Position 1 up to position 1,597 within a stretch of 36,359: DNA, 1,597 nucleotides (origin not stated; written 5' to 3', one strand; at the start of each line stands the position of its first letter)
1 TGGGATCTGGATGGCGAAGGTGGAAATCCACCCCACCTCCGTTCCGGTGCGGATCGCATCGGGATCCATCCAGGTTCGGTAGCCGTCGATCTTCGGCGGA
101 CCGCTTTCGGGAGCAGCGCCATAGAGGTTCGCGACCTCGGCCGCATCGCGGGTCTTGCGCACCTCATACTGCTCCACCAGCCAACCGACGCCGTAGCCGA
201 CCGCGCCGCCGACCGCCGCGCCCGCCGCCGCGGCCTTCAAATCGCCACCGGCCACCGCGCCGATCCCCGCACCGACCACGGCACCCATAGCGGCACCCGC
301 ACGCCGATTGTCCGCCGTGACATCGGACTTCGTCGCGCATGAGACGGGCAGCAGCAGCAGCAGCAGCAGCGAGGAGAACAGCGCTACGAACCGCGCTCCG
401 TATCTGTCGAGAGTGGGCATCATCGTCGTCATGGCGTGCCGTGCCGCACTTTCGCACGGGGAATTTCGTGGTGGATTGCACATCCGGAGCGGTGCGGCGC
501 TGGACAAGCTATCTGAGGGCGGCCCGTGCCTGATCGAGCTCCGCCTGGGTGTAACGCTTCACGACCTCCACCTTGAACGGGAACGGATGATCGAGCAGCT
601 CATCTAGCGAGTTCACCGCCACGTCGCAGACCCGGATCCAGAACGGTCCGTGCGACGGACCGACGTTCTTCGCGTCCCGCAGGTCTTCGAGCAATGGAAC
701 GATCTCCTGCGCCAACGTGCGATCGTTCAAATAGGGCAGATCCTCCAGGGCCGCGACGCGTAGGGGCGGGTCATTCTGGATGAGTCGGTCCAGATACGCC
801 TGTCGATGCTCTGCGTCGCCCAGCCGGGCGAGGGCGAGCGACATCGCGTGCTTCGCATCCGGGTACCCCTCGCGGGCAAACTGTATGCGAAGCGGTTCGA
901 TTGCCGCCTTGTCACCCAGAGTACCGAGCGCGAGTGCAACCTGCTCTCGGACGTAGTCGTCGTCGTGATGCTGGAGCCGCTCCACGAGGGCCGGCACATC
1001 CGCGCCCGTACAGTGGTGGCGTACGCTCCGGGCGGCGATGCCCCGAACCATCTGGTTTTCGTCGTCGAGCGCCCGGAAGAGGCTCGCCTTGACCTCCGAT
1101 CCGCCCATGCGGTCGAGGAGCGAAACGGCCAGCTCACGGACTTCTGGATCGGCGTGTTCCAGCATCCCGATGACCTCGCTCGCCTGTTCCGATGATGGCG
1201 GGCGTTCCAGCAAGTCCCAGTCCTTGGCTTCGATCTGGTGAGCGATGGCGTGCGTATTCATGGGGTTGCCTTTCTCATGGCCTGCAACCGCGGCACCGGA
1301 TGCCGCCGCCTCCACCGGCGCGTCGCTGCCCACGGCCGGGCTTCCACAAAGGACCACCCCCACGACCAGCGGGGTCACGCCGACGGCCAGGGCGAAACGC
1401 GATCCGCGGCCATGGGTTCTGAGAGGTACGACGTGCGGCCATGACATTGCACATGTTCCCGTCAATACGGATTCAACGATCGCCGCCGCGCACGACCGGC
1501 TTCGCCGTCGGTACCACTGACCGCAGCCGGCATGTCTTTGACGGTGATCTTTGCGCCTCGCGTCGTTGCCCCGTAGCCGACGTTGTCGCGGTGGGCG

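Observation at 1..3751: Five-gene module translationally coupled to vgrG: candidate new cargo effector and immunity unit aimed at the cell envelope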

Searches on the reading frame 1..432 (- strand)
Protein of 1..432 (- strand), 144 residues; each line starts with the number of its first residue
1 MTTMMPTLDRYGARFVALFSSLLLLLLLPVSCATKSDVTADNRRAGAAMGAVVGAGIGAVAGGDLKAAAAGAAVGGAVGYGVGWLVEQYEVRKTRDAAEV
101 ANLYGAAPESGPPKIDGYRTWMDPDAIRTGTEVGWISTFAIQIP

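Call 5: search_protein_families(library=pfam, proteins=[window:1-432:-], max_evalue=0.1)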
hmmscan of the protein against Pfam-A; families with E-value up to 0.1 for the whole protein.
window:1-432:- (144 aa): 6 families
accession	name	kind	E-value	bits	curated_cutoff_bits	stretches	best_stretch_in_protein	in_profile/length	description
PF13441.11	Gly-zipper_YMGG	-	2.6e-06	27.5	28.9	1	44-83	4-43/45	YMGG-like Gly-zipper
PF13488.11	Gly-zipper_Omp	-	9.3e-06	25.9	25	1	46-83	2-39/46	Glycine zipper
PF05818.17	TraT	-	0.0015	18.8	31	1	44-87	85-131/214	Enterobacterial TraT complement resistance protein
PF10247.14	Romo1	-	0.015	16.1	27.6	0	44-63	7-26/66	Reactive mitochondrial oxygen species modulator 1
PF13436.11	Gly-zipper_OmpA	-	0.08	13.2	27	0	46-85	3-42/44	Glycine-zipper domain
PF20721.2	C19orf12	-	0.087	13.1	30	0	50-89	45-83/163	C19orf12-like protein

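Call 6: search_protein_families(library=ncbifam, proteins=[window:1-432:-], max_evalue=0.1)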
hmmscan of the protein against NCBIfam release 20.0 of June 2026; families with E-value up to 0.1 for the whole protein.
window:1-432:- (144 aa): 7 families
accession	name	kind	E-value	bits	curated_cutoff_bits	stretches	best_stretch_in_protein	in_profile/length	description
NF053611.1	YiaD_Gzip_OmpA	equivalog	8e-10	38.8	175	1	23-90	5-75/206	YiaD family glycine zipper/OmpA-like lipoprotein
NF038224.1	OmpA_like_CmpA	equivalog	2.6e-05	23.9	300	1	43-85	36-79/233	C-OmpA-like family protein CmpA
NF007804.1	PRK10510.1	equivalog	5.2e-05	22.7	307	1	32-90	21-85/219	OmpA family lipoprotein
NF053612.1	anchor_PA1041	equivalog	0.00023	21.2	250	1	21-85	7-73/236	PA1041 family peptidoglycan-binding anchor lipoprotein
NF008437.0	PRK11280.1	equivalog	0.0027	17.5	99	1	30-86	57-116/179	hypothetical protein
NF004888.0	PRK06251.1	equivalog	0.057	13.6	101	1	22-91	6-72/102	V-type ATP synthase subunit K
NF041250.1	VI_TagQ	equivalog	0.06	12.6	300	1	43-80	61-105/301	type VI secretion system-associated lipoprotein TagQ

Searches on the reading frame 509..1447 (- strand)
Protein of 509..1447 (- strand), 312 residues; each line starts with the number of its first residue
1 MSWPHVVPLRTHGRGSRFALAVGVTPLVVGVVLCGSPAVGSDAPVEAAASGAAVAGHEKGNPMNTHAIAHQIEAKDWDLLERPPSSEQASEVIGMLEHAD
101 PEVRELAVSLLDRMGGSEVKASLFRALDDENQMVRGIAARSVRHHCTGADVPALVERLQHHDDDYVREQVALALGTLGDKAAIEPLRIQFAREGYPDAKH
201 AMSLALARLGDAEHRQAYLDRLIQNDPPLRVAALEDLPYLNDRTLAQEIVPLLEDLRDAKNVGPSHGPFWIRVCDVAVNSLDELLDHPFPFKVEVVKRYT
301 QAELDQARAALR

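Call 5: search_protein_families(library=pfam, proteins=[window:509-1447:-], max_evalue=0.1)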
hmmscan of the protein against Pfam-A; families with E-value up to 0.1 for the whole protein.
window:509-1447:- (312 aa): 6 families
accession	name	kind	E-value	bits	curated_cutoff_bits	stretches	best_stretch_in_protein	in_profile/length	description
PF13646.12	HEAT_2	-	1.2e-19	70.8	27.7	2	95-175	7-88/88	HEAT repeats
PF02985.28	HEAT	-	3.5e-10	39.6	23.5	1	151-179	2-29/31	HEAT repeat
PF13513.12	HEAT_EZ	-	7.8e-07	29.9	27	0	151-177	30-55/55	HEAT-like repeat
PF03130.22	HEAT_PBS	-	4.5e-05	24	20.9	1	166-187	1-22/27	PBS lyase HEAT-like repeat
PF00514.29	Arm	-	0.011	16.2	20.6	0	151-175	14-37/41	Armadillo/beta-catenin-like repeat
PF20308.4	TPR-S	-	0.02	15.9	27.6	0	153-182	7-36/102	Tetratricopeptide Repeats-Sensor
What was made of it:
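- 509..1447 (-): G4 (312 aa): an exported HEAT-repeat protein. Predicted cognate immunity protein. HEAT_2 E=1.2e-19 (call 5).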

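Call 6: search_protein_families(library=ncbifam, proteins=[window:509-1447:-], max_evalue=0.1)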
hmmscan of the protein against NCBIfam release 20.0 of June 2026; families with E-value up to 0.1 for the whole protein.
window:509-1447:- (312 aa): 8 families
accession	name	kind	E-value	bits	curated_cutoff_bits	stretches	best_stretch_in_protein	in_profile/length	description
NF058502.1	phyc_lyase_CpcE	equivalog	5.9e-08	32.5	330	1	138-187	62-110/260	C-phycocyanin alpha-cysteine-84 phycocyanobilin lyase subunit CpcE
NF010374.0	PRK13800.1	equivalog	4.5e-07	28.5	1196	1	2-170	535-705/898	fumarate reductase/succinate dehydrogenase flavoprotein subunit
NF045915.1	PhycobilmeDegNblB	equivalog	1.3e-06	28.1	300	1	157-225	137-203/214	phycobilisome degradation protein NblB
TIGR02270.1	TIGR02270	subfamily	3.2e-06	26.4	206.8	1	89-215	119-244/410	TIGR02270 family protein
NF058505.1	phyc_lyase_CpeY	equivalog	6e-05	21.8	600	1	153-218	340-406/419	C-phycoerythrin alpha-cysteine-82 phycoerythrobilin lyase CpeY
NF045662.1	DVU0298_fam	equivalog_domain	0.00051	19.7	75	1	89-132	147-190/213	DVU0298 family protein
NF007244.0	PRK09687.1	equivalog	0.0042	16.4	275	1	98-237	65-218/285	putative lyase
NF006501.0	PRK08937.3-1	equivalog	0.0051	16.9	310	1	162-286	43-160/191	adenylosuccinate lyase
